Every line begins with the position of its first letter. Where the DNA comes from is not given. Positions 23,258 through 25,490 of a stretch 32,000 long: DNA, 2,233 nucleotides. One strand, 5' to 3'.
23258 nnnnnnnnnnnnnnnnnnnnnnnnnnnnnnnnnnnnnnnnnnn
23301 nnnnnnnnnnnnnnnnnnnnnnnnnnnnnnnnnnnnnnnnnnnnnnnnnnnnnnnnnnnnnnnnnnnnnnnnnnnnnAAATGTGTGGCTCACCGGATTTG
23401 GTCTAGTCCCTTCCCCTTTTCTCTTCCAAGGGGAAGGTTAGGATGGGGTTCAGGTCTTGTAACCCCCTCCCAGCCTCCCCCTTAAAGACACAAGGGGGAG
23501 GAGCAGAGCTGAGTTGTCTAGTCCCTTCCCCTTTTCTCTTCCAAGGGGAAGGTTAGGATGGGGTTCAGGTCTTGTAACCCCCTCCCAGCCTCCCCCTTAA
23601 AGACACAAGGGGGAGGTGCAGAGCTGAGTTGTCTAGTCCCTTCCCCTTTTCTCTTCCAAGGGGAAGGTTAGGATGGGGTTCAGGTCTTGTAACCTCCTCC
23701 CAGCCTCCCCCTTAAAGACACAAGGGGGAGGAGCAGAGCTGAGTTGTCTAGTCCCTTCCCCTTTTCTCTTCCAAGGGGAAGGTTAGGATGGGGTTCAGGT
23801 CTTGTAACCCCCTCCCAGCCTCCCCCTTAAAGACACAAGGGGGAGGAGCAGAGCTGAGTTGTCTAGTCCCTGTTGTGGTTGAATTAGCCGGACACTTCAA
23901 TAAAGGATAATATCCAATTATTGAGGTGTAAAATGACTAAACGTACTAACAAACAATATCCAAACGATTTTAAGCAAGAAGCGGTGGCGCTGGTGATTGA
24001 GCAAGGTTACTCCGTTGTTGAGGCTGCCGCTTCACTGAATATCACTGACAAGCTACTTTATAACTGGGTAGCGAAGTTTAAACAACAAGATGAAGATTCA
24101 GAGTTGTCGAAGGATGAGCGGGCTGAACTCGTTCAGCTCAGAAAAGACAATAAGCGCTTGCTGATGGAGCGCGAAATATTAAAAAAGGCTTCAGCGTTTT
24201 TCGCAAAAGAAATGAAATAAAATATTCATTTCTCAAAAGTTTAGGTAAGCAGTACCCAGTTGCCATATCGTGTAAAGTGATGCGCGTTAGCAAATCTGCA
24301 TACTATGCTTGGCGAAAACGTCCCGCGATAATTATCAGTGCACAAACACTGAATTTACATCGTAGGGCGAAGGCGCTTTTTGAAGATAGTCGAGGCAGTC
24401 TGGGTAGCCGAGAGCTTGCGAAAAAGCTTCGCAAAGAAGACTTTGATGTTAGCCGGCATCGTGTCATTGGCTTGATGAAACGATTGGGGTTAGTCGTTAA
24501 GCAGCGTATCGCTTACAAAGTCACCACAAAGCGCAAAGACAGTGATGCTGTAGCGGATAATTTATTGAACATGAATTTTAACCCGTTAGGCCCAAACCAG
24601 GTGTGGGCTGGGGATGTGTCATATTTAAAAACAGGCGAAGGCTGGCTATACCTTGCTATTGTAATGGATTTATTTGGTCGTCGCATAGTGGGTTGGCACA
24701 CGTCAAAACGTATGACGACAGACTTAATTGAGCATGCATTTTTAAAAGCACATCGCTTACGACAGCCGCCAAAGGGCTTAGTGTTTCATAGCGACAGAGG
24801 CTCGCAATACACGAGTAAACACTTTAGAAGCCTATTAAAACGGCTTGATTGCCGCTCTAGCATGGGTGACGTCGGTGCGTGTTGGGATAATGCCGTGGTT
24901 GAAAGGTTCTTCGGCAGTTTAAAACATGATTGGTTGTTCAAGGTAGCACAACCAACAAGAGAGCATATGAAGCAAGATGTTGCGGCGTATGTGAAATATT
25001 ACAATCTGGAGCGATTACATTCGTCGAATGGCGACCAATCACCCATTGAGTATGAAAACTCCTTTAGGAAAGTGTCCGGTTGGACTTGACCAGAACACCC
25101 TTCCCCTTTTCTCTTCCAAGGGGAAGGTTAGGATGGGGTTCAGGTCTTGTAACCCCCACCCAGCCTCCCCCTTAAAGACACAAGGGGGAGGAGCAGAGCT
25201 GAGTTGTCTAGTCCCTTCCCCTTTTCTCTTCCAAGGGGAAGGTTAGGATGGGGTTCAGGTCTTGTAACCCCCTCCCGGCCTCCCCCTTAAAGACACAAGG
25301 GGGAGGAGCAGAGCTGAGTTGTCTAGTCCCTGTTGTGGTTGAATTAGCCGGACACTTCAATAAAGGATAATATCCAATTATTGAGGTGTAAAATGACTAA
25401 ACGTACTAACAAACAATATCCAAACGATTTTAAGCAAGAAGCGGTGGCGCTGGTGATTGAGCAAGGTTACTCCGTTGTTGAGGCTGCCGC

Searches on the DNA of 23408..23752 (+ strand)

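Call 25: search_dna_similar(query=window:23408-23752:+, collection=plasmids, mode=distant, max_rows=20, max_evalue=0.001)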
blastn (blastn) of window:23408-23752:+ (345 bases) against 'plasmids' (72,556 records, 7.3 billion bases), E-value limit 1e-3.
Records with a match: 2; places in all: 8; records where one place covers at least 80% of the query: 0.
Best place of each record, by identity: 80-90% 2.
By first word of the organism name: Photobacterium 1; Aeromonas 1.
By predicted mobility (MOB-suite, as given by PLSDB): non-mobilizable 2.
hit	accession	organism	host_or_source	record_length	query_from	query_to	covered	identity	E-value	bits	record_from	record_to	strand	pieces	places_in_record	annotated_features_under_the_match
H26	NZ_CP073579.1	Photobacterium sp. GJ3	-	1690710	49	338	52%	80.6%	4e-6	171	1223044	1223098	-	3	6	record has no annotation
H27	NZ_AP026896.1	Aeromonas caviae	Microbe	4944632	54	327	38%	87.1%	1e-5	165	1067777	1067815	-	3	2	none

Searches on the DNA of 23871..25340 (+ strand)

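Call 7: search_dna_similar(query=window:23871-25097:+, collection=plasmids, mode=distant, max_rows=25)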
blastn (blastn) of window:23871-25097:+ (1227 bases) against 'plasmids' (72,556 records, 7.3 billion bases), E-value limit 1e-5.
Records with a match: 178; places in all: 289; records where one place covers at least 80% of the query: 20.
Best place of each record, by identity: 80-90% 1; 60-80% 177.
By first word of the organism name: Piscirickettsia 92; Providencia 14; Escherichia 13; Vibrio 10; Proteus 8; Klebsiella 8; Moellerella 7; Salmonella 7; Shewanella 7; Pseudoalteromonas 2; and 7 more.
By predicted mobility (MOB-suite, as given by PLSDB): non-mobilizable 112; conjugative 55; mobilizable 11.
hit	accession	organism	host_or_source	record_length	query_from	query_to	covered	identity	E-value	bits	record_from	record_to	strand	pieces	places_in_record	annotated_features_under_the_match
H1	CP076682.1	Pseudoalteromonas shioyasakiensis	isolated microorganism,Ocean water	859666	6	1227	100%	69.1%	4e-127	462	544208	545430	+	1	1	IS3 family transposase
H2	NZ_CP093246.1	Moellerella wisconsensis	whole organism,Food: Red deer meat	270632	1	1227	100%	67.5%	5e-94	353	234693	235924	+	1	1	IS3 family transposase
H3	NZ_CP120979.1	Moellerella wisconsensis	mutton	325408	20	1227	98%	68.0%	2e-100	374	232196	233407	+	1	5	IS3 family transposase | hypothetical protein (x2)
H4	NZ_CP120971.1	Moellerella wisconsensis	mutton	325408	20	1227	98%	68.0%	2e-100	374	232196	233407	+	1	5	IS3 family transposase | hypothetical protein (x2)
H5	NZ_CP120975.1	Moellerella wisconsensis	mutton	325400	20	1227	98%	68.0%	2e-100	374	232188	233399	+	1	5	IS3 family transposase | hypothetical protein (x2)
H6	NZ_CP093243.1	Moellerella wisconsensis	whole organism,Food: Red deer meat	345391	20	1227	98%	67.9%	2e-100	375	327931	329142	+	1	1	IS3 family transposase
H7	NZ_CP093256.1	Moellerella wisconsensis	whole organism,Food: Red deer meat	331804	20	1227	98%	67.9%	2e-100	375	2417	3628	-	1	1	IS3 family transposase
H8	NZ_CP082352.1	Providencia rettgeri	soil suspension,soil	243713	20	1227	98%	67.6%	3e-91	344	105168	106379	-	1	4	IS3 family transposase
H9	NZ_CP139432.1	Providencia rettgeri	Homo sapiens,pure culture,catheter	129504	20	1227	98%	67.4%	3e-91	344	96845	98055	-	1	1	none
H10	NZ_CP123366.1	Providencia rettgeri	Homo sapiens,screening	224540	20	1227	98%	67.4%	3e-91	344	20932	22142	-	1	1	none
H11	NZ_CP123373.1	Providencia rettgeri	Homo sapiens,Catheter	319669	20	1227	98%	67.4%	3e-91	344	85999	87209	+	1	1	none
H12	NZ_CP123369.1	Providencia rettgeri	Homo sapiens,urine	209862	20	1227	98%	67.4%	3e-91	344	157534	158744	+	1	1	none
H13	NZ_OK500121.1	Providencia alcalifaciens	-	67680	20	1207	97%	66.7%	4e-76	294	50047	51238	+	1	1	none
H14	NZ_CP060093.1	Teredinibacter purpureus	Bankia setacea,cell culture,gills,gills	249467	1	1160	95%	65.9%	2e-66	261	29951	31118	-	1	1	IS3 family transposase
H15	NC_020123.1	Citrobacter freundii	-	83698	18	1074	86%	65.3%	5e-43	183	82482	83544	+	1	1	IS3 family transposase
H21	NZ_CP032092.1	Pseudoalteromonas donghaensis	cell culture,seawater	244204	6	1227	79%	70.0%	3e-91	430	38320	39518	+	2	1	none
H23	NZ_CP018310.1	Vibrio mediterranei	cell culture,bottom water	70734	294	1227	76%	67.9%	8e-79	302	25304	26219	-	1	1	IS3 family transposase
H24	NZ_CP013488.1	Vibrio alginolyticus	seawater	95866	46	1227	75%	68.1%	2e-67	328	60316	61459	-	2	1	none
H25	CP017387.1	Klebsiella pneumoniae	Homo sapiens,urine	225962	276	1227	78%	64.5%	7e-35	157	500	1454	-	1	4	transposase (x2)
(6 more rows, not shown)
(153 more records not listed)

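Call 39: search_dna_similar(query=window:23871-25097:+, collection=ecoli_genomes, mode=distant, max_rows=12, rows=spread)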
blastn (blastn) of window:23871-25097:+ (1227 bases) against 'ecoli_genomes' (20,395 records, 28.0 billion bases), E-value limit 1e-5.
Records with a match: 11; places in all: 11; records where one place covers at least 80% of the query: 4.
Genomes with a match: 11 of 5426; with a place that covers at least 80% of the query: 4. Places per genome that has any: lowest 1, median 1, highest 1. On chromosomes: 8 places; on plasmids: 3.
Best place of each record, by identity: 60-80% 11.
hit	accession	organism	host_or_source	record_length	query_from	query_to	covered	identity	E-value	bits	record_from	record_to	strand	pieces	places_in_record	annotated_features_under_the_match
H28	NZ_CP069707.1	Escherichia coli strain E41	pig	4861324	20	1227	98%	67.7%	4e-96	361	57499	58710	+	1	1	IS3 family transposase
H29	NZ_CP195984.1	Escherichia coli strain J3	Raw wastewater influent sample from the ...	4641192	20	1227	98%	67.7%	4e-96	361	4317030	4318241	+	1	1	IS3 family transposase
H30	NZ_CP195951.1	Escherichia coli strain E1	Raw wastewater influent sample from the ...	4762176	20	1227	98%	67.7%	4e-96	361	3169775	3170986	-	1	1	IS3 family transposase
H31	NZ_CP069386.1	Escherichia coli strain XH1815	not applicable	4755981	18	1074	86%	65.3%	2e-42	183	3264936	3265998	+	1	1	IS3 family transposase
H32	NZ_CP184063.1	Escherichia coli strain 1448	Homo sapiens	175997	276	1227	78%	64.5%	3e-34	157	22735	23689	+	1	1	IS3 family transposase | ABC transporter substrate-binding protein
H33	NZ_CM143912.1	Escherichia coli strain E04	Homo sapiens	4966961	683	1227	44%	68.7%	1e-44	191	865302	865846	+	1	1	IS3 family transposase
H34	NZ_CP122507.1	Escherichia coli strain W444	pig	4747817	621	948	27%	76.1%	7e-55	225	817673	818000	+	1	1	IS3 family transposase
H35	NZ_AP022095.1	Escherichia coli strain WP4-S18-ESBL-08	-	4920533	18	351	27%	68.9%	9e-22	115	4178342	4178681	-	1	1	transposase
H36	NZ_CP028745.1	Escherichia coli strain A30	Papio cynocephalus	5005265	989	1227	19%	68.2%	1e-12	84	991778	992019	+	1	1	integrase core domain-containing protein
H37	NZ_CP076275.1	Escherichia coli strain P393-F10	Homo sapiens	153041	992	1227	19%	67.8%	6e-11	79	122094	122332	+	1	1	IS3 family transposase | DUF4158 domain-containing protein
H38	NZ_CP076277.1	Escherichia coli strain SA31-1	Bubalus bubalis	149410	992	1227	19%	67.4%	3e-9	74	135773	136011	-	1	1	IS3 family transposase | DUF4158 domain-containing protein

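Call 40: search_rna_families(source=window, start=25050, end=25340, threshold=evalue, max_evalue=1, show_alignments=1)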
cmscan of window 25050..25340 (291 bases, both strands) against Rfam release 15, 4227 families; matches with E-value up to 1: 18.
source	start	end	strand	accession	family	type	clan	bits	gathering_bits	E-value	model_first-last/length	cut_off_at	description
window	25094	25202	+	RF01761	wcaG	Cis-reg;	-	28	42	0.0016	1-98/98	no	wcaG RNA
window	25157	25250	+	RF03675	mir-1001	Gene; miRNA;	-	26.8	100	0.0033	1-90/90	no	mir-1001 microRNA precursor family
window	25209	25317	+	RF01761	wcaG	Cis-reg;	-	26.7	42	0.0032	1-98/98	no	wcaG RNA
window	25232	25289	+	RF03558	mir-629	Gene; miRNA;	-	22.1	72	0.23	1-83/83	no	mir-629 microRNA precursor family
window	25112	25178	-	RF03992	mir-6302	Gene; miRNA;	-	21.8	90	0.025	1-79/79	no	mir-6302 microRNA precursor family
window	25160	25246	-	RF03952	mir-3718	Gene; miRNA;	-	20.9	78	0.033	1-92/92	no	mir-3718 microRNA precursor family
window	25225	25295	-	RF02022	mir-1275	Gene; miRNA;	-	20.8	71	0.053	1-78/78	no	mir-1275 microRNA precursor family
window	25227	25293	-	RF03992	mir-6302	Gene; miRNA;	-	20.1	90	0.075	1-79/79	no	mir-6302 microRNA precursor family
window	25118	25173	+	RF03964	mir-H1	Gene; miRNA;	-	20.1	97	0.57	1-85/85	no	mir-H1 microRNA precursor family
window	25118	25173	-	RF03964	mir-H1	Gene; miRNA;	-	19.4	97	0.82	1-85/85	no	mir-H1 microRNA precursor family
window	25152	25254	-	RF04123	mir-3127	Gene; miRNA;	-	19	82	0.89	1-87/87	no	mir-3127 microRNA precursor family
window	25235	25286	+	RF03383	mir-1976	Gene; miRNA;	-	18.6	71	0.26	1-52/52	no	mir-1976 microRNA precursor family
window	25112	25178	-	RF03261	mir-1759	Gene; miRNA;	-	18.6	58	0.51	1-75/75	no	mir-1759 microRNA precursor family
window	25118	25295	+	RF00426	SCARNA15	Gene; snRNA; snoRNA; scaRNA;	CL00019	18.2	65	0.37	1-128/128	no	Small Cajal body specific RNA 15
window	25098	25192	+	RF03627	mir-9168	Gene; miRNA;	-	18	100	0.52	1-95/95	no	mir-9168 microRNA precursor family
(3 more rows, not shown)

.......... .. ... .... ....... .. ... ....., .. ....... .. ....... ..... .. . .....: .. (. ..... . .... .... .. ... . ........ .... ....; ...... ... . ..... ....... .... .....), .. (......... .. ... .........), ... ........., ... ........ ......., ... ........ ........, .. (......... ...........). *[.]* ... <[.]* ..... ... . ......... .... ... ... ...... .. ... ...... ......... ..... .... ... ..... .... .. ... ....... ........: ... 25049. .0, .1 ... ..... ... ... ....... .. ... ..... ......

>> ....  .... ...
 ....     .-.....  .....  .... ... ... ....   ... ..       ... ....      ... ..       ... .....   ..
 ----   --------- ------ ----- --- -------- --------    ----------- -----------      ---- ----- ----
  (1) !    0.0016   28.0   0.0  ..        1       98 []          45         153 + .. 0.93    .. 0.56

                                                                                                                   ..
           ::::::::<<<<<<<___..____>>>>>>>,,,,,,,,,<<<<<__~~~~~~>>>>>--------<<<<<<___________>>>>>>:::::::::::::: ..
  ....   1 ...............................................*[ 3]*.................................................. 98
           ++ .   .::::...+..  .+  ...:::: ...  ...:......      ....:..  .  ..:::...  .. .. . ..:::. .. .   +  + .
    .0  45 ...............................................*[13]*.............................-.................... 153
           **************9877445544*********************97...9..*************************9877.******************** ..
